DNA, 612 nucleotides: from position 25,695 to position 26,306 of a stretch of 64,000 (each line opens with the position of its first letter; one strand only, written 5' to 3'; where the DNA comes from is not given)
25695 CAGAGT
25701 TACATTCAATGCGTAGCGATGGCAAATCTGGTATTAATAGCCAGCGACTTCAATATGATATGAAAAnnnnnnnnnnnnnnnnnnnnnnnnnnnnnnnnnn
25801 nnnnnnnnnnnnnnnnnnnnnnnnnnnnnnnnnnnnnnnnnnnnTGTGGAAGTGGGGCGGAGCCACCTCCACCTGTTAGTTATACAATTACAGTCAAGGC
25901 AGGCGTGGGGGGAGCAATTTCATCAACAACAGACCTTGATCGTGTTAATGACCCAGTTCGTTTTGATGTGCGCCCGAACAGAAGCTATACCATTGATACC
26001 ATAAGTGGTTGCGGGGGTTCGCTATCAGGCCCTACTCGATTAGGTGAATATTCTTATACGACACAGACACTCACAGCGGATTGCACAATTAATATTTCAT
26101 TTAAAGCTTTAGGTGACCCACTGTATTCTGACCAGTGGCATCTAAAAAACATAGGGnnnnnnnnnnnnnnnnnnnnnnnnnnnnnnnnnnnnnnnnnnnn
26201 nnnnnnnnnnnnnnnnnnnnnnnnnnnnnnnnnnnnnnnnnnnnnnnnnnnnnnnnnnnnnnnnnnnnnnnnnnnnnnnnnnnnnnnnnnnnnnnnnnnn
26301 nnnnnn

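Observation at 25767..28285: Lipoprotein kexin-like S8 protease with a P-domain, followed by a co-transcribed secreted partner (possible dedicated chaperone)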

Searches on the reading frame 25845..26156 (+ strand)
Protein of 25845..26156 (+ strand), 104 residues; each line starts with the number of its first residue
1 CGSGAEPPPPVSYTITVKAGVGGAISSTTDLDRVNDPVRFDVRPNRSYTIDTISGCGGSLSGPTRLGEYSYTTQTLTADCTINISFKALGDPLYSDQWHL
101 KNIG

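Call 38: search_protein_families(library=pfam, proteins=[window:25863-26156:+], max_evalue=10)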
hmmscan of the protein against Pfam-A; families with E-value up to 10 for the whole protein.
seq(98 aa): 3 families
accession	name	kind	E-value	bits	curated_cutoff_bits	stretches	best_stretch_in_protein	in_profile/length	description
PF18998.6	Flg_new_2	-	0.031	14.7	23.6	1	7-57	1-48/73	Divergent InlB B-repeat domain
PF16361.10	Peptidase_S8_N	-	0.048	14.6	30.5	1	65-98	110-142/142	N-terminal of Subtilase family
PF13053.11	DUF3914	-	0.22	12.3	25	1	18-38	25-46/89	Protein of unknown function (DUF3914)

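Call 65: find_homologous_proteins(query=window:25845-26156:+, max_evalue=0.001)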
Query seq(104 aa): no candidate shares three 5-residue words with the query. No homologue found.
